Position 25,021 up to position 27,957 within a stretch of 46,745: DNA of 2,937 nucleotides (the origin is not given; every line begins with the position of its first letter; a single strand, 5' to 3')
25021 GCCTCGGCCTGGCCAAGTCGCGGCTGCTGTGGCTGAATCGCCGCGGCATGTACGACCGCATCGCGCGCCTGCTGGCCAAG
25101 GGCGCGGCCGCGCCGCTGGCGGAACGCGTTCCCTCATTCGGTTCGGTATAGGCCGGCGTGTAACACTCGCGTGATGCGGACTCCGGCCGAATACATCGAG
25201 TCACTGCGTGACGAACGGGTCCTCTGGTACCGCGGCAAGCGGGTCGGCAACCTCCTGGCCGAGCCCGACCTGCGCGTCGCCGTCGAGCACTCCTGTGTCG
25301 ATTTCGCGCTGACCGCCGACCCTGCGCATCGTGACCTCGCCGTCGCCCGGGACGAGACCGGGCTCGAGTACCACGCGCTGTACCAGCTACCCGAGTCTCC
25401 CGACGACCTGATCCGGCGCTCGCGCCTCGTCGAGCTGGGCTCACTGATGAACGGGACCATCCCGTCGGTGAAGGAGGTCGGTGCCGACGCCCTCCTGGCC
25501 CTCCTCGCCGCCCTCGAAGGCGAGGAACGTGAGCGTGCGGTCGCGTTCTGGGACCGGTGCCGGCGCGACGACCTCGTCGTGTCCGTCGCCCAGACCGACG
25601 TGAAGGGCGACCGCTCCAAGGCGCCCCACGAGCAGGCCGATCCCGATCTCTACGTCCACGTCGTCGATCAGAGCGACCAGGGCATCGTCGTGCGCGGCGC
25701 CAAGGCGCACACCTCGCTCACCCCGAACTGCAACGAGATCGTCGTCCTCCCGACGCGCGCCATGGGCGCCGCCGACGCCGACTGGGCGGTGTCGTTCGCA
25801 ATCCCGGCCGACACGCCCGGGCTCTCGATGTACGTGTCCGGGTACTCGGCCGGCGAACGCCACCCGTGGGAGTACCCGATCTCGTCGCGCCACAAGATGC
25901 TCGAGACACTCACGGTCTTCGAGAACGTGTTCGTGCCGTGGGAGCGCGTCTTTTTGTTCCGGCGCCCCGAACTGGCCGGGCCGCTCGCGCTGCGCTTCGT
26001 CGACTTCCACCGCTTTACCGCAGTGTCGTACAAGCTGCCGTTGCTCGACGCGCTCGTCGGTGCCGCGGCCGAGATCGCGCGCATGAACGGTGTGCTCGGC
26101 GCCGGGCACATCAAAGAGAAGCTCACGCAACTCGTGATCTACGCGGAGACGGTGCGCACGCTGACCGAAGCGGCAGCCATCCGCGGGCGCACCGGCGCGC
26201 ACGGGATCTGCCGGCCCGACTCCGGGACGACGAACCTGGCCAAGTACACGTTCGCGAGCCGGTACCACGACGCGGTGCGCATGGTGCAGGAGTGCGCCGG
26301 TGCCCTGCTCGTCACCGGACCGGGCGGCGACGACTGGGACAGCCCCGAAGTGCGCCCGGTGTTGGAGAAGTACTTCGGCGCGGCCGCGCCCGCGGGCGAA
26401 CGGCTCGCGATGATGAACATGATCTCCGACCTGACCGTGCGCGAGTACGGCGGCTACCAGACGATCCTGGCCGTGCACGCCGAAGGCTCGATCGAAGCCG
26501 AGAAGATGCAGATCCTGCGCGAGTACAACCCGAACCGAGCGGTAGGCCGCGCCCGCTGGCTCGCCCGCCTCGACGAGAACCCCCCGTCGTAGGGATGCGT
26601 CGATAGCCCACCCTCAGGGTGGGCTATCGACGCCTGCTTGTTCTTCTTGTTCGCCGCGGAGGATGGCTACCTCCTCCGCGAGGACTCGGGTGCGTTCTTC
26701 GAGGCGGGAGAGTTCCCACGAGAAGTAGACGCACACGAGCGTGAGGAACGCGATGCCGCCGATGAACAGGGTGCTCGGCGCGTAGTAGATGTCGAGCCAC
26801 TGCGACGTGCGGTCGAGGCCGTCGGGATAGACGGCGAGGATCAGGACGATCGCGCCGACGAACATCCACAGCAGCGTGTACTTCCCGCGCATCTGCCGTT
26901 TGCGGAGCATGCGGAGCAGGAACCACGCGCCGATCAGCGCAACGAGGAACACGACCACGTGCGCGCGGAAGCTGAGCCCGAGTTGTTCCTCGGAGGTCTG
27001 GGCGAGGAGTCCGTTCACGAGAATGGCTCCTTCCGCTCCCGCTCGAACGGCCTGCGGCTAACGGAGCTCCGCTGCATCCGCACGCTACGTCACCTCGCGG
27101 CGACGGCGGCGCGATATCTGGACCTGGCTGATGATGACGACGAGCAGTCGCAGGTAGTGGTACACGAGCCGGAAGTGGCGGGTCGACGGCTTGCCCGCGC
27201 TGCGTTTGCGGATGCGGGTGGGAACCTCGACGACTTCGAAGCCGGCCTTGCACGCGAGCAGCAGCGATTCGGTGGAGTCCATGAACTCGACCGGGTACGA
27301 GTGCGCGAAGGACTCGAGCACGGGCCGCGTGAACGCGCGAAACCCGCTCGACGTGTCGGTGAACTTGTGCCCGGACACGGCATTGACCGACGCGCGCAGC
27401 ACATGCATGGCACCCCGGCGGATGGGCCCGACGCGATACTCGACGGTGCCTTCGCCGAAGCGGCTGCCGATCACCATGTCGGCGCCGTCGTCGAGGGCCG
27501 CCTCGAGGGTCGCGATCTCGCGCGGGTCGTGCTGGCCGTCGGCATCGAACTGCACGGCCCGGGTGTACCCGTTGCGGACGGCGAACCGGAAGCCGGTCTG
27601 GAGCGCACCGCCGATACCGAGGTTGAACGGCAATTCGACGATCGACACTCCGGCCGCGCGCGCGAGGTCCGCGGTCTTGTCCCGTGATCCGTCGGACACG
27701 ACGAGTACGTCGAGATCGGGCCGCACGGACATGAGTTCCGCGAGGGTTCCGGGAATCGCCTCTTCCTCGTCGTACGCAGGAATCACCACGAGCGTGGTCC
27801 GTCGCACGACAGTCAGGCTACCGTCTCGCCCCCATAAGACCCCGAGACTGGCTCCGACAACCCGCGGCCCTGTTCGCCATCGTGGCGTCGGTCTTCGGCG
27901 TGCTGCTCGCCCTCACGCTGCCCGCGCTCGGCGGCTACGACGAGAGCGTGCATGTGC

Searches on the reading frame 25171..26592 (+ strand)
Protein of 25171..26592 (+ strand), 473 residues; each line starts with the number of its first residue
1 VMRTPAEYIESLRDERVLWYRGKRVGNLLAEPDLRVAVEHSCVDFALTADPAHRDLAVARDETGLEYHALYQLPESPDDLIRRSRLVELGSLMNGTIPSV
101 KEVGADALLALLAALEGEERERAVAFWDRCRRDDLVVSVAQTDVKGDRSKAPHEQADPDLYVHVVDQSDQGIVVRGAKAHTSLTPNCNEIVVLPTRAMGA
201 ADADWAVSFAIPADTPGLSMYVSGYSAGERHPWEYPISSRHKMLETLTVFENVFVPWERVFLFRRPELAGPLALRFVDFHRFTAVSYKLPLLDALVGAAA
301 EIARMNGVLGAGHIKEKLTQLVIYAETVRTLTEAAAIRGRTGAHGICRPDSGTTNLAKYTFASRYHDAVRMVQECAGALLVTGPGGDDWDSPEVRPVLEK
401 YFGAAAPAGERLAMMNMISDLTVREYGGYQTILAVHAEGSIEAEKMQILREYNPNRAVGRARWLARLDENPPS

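Call 6: search_protein_families(library=pfam, proteins=[window:25171-26592:+], max_evalue=0.01)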
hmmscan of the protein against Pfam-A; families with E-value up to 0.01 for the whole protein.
window:25171-26592:+ (473 aa): 2 families
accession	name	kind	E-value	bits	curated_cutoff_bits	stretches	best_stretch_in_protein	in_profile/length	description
PF11794.13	HpaB_N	-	3.2e-71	240.5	35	1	4-262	1-270/270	4-hydroxyphenylacetate 3-hydroxylase N terminal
PF03241.18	HpaB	-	3.3e-47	160.7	25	1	273-465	5-201/202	4-hydroxyphenylacetate 3-hydroxylase C terminal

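Call 33: search_protein_families(library=ncbifam, proteins=[window:25171-26592:+], max_evalue=0.001)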
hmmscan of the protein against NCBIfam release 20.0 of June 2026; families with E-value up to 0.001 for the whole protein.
window:25171-26592:+ (473 aa): 2 families
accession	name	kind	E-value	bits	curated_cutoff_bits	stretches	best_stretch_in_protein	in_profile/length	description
TIGR02309.1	HpaB-1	equivalog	5.2e-53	180.8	480.2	1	3-436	2-445/477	4-hydroxyphenylacetate 3-monooxygenase, oxygenase component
TIGR02310.1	HpaB-2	equivalog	3.4e-29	101.9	885.2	1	4-457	14-480/519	4-hydroxyphenylacetate 3-monooxygenase, oxygenase component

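Call 35: search_solved_structures(query=window:25171-26592:+, max_evalue=0.001)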
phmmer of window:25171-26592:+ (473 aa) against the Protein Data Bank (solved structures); distinct sequences matched with E-value up to 0.001: 15.
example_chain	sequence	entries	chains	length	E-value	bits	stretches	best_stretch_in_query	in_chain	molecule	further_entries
6vjr_A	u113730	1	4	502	5.4e-61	210.2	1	3-460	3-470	Vinylacetyl-CoA Delta-isomerase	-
1u8v_A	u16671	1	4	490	1.7e-58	202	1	1-461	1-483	Gamma-aminobutyrate metabolism dehydratase/isomerase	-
2yyg_A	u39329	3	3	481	2e-57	198.4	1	1-432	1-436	4-hydroxyphenylacetate-3-hydroxylase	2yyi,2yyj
2yyk_A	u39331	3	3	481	8.4e-57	196.4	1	1-432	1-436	4-hydroxyphenylacetate-3-hydroxylase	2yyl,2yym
7dbw_C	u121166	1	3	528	4.3e-37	131.4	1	125-429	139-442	4-hydroxyphenylacetate 3-hydroxylase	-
9j9j_A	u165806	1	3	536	4.6e-37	131.3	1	125-429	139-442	4-nitrophenol 4-monooxygenase/4-nitrocatechol 2-monooxygenase, oxygenase component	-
9lft_A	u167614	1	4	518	9.9e-30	107.2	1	4-433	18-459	4-Hydroxyphenylacetate-3-monooxygenase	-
4oo2_A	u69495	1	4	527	2.1e-27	99.5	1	4-450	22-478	Chlorophenol-4-monooxygenase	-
6b1b_A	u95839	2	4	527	5.9e-25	91.4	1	4-453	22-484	4-hydroxyphenylacetate 3-monooxygenase, oxygenase subunit | 4-hydroxyphenylacetate 3-monooxygenase oxygenase component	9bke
6qyh_A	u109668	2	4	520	6.1e-25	91.4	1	4-453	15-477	4-hydroxyphenylacetate 3-monooxygenase oxygenase component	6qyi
6eb0_A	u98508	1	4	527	6.4e-25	91.3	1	4-453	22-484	4-hydroxyphenylacetate 3-monooxygenase, oxygenase subunit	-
3hwc_A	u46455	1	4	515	2.2e-23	86.2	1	2-432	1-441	Chlorophenol-4-monooxygenase component 2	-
4g5e_A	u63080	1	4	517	8.4e-21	77.7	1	1-431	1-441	2,4,6-Trichlorophenol 4-monooxygenase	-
7e8q_A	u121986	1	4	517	6.7e-19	71.4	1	1-431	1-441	Chlorophenol monooxygenase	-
6jhm_A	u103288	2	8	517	9.8e-19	70.9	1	1-428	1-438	Chlorophenol monooxygenase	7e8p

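Call 41: search_solved_structures(query=window:25171-26592:+, max_evalue=1e-50, show_alignments=3)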
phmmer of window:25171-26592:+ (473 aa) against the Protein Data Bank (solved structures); distinct sequences matched with E-value up to 1e-50: 4.
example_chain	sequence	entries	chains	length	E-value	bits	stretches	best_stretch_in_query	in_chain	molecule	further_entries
6vjr_A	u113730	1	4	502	5.4e-61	210.2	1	3-460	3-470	Vinylacetyl-CoA Delta-isomerase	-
1u8v_A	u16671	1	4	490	1.7e-58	202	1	1-461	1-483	Gamma-aminobutyrate metabolism dehydratase/isomerase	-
2yyg_A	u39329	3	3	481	2e-57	198.4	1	1-432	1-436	4-hydroxyphenylacetate-3-hydroxylase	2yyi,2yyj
2yyk_A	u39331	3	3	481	8.4e-57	196.4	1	1-432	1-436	4-hydroxyphenylacetate-3-hydroxylase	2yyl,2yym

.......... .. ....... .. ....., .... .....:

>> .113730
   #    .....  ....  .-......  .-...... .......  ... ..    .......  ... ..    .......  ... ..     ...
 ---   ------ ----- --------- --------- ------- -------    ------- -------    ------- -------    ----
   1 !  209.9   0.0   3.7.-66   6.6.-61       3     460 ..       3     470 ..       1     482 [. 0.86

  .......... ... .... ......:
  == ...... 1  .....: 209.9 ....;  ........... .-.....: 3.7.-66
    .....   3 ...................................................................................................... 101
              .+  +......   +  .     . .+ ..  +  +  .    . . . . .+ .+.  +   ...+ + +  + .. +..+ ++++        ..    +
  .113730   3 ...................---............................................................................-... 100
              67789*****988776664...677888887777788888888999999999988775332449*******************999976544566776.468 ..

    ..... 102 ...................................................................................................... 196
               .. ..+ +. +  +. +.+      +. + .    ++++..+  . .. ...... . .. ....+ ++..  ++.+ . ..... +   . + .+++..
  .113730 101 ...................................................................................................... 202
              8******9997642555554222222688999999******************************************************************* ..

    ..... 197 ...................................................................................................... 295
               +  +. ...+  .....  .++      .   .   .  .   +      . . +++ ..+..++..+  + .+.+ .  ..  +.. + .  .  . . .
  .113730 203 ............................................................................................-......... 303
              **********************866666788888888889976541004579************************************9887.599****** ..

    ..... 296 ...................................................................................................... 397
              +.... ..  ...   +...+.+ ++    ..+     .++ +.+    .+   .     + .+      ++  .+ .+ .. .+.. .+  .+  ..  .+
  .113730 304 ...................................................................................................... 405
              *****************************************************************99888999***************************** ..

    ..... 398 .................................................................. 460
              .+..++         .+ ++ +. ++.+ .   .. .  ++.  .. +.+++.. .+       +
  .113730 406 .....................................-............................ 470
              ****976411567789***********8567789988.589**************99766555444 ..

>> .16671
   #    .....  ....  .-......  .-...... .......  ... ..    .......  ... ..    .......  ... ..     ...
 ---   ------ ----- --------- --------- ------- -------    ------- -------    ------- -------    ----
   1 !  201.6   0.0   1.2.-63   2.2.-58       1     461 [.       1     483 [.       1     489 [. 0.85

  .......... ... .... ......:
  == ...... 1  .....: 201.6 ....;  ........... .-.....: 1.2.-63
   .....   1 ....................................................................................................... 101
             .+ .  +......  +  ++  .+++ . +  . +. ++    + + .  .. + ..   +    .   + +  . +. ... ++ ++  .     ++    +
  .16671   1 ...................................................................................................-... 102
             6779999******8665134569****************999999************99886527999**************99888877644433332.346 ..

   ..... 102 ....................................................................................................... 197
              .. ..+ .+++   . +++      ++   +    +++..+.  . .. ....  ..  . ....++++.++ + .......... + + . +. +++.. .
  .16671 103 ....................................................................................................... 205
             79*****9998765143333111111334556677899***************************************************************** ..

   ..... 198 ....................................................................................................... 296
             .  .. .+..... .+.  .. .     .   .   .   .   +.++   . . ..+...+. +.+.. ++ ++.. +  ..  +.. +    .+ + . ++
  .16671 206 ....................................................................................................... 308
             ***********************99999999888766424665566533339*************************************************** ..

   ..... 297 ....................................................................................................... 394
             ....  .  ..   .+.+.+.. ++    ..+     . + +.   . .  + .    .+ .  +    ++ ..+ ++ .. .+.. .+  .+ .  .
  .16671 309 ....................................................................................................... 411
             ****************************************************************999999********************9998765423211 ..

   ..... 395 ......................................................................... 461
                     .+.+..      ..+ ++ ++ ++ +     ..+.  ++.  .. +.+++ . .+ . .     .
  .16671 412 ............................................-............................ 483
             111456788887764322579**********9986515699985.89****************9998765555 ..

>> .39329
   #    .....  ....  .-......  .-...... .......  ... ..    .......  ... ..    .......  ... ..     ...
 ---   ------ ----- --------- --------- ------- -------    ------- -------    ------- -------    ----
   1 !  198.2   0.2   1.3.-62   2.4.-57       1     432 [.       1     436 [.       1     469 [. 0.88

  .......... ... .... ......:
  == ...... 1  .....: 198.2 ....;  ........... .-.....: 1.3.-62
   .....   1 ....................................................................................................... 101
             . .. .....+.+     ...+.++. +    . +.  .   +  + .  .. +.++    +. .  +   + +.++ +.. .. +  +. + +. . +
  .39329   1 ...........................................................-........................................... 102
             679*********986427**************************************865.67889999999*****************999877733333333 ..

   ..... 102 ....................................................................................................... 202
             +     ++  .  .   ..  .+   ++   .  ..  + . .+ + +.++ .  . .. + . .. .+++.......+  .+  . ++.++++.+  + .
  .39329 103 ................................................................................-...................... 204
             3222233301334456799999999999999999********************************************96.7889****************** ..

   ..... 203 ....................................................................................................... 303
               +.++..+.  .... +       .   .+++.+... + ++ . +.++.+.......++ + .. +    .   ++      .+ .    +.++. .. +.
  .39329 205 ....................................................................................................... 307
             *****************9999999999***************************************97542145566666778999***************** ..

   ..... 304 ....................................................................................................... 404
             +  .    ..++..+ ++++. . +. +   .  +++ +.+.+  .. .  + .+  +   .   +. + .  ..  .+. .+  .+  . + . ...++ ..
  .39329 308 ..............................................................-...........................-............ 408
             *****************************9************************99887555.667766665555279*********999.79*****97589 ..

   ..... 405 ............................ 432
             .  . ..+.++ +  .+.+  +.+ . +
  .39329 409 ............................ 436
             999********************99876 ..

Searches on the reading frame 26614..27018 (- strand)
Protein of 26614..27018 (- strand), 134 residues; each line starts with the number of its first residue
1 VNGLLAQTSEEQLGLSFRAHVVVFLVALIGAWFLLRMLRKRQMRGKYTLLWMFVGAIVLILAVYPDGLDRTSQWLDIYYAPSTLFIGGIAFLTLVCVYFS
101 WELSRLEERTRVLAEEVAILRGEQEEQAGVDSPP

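Call 7: search_protein_families(library=pfam, proteins=[window:26614-27018:-], max_evalue=0.01)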
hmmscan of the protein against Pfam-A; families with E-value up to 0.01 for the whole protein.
window:26614-27018:- (134 aa): 5 families
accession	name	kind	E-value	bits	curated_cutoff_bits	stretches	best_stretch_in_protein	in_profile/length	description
PF10066.14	DUF2304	-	1.1e-23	84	25.5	1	20-121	3-104/106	Uncharacterized conserved protein (DUF2304)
PF07695.17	7TMR-DISM_7TM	-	0.0037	17.7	29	1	3-91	50-145/205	7TM diverse intracellular signalling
PF25592.1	DUF7937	-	0.0042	16.4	31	1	19-84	317-380/402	Domain of unknown function (DUF7937)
PF07698.17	7TM-7TMR_HD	-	0.0067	16.8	29.4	1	14-95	94-175/190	7TM receptor with intracellular HD hydrolase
PF07690.21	MFS_1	-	0.0084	15.5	33.4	1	10-112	229-331/347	Major Facilitator Superfamily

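Call 33: search_protein_families(library=ncbifam, proteins=[window:26614-27018:-], max_evalue=0.001)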
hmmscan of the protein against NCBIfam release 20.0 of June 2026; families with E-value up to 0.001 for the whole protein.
window:26614-27018:- (134 aa): 0 families

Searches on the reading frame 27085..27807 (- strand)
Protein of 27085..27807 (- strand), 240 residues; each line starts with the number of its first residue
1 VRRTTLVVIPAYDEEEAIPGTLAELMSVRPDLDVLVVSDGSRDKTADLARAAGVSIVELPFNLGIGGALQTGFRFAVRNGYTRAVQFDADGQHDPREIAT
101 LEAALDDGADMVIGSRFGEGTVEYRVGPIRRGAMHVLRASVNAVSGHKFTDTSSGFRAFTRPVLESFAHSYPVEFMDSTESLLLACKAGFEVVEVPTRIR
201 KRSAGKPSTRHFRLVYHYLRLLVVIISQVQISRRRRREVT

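Call 7: search_protein_families(library=pfam, proteins=[window:27085-27807:-], max_evalue=0.01)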
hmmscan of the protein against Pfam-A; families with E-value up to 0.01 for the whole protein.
window:27085-27807:- (240 aa): 2 families
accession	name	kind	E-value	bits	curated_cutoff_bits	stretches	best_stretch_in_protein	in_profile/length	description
PF00535.33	Glycos_transf_2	-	3.3e-22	79.6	23.3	1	7-165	2-165/168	Glycosyl transferase family 2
PF13641.12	Glyco_tranf_2_3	-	7.5e-05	23.3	27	1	5-114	3-121/230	Glycosyltransferase like family 2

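Call 10: search_protein_families(library=ncbifam, proteins=[window:27085-27807:-], max_evalue=0.01)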
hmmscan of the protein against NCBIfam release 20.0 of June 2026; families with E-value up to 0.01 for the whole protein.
window:27085-27807:- (240 aa): 14 families
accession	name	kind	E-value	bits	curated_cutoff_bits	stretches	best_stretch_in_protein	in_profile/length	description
NF058614.1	PPMAGASynPpgS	equivalog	5.5e-30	104.5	370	1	6-199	3-196/226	polyprenyl-phospho-N-acetylgalactosaminyl synthase PpgS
NF041391.1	DPhHxTase_Halo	equivalog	1.1e-17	63.7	375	1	11-203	3-187/213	dolichyl-phosphate hexose transferase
TIGR04182.1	glyco_TIGR04182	equivalog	1.9e-17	63.6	325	1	7-206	4-197/293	S-layer glycoprotein N-glycosyltransferase AglJ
NF007986.1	PRK10714.1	equivalog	9.2e-12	44.6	529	1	6-221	9-222/316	undecaprenyl-phosphate 4-deoxy-4-formamido-L-arabinose transferase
NF047588.1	GlcsyltransPgfSStrep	equivalog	5.9e-09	35.6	500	1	7-168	5-168/308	glycosyltransferase PgfS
NF041865.1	EpsU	equivalog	9.1e-09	34.8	700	1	3-112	39-154/394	exopolysaccharide biosynthesis GT2 family glycosyltransferase EpsU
TIGR04283.1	glyco_like_mftF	equivalog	1.7e-08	34.4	182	1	7-60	3-57/221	TIGR04283 family arsenosugar biosynthesis glycosyltransferase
TIGR03937.1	PgaC_IcaA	equivalog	2.3e-06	26.8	422.3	1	7-79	49-127/407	poly-beta-1,6-N-acetyl-D-glucosamine synthase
NF010496.0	PRK13915.1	equivalog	1.7e-05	24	262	1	3-58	31-90/307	glucosyl-3-phosphoglycerate synthase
TIGR03469.1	HpnB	hypoth_equivalog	3.2e-05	23.1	379.25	1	6-101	47-156/386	hopene-associated glycosyltransferase HpnB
TIGR01556.1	rhamnosyltran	subfamily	9.4e-05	21.7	200.55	1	34-133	24-128/281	rhamnosyltransferase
NF041875.1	EPS_EpsD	equivalog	0.0002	20.9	370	1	7-52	3-51/325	exopolysaccharide biosynthesis glycosyltransferase EpsD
TIGR03965.1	mycofact_glyco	equivalog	0.00035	19.6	280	1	5-77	76-154/467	mycofactocin biosynthesis glycosyltransferase MftF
NF053846.1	glyco_with_XrtP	equivalog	0.0019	16.9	520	1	8-51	46-89/440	XrtP-associated glycosyltransferase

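Call 72: search_solved_structures(query=window:27085-27807:-, max_evalue=0.001)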
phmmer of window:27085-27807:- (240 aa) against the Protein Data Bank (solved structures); distinct sequences matched with E-value up to 0.001: 7.
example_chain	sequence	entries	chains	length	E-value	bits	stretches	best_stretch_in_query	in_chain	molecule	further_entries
5mlz_A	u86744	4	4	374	1.2e-12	51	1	6-223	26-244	Dolichol monophosphate mannose synthase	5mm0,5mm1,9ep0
9bhc_C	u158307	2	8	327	1.6e-10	44.1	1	6-215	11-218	Undecaprenyl-phosphate 4-deoxy-4-formamido-L-arabinose transferase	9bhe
8vxh_A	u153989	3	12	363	2.1e-10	43.7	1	6-215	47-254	Undecaprenyl-phosphate 4-deoxy-4-formamido-L-arabinose transferase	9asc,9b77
9hwj_A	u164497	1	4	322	2.1e-10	43.7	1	6-217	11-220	Undecaprenyl-phosphate 4-deoxy-4-formamido-L-arabinose transferase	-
5ekp_C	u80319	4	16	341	4.3e-05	26.3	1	7-117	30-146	Uncharacterized glycosyltransferase sll0501 | Glycosyltransferase sll0501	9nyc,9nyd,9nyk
5eke_A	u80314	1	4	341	4.3e-05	26.3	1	7-117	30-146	Uncharacterized glycosyltransferase sll0501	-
9nye_A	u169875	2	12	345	4.4e-05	26.3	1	7-117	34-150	Glycosyltransferase sll0501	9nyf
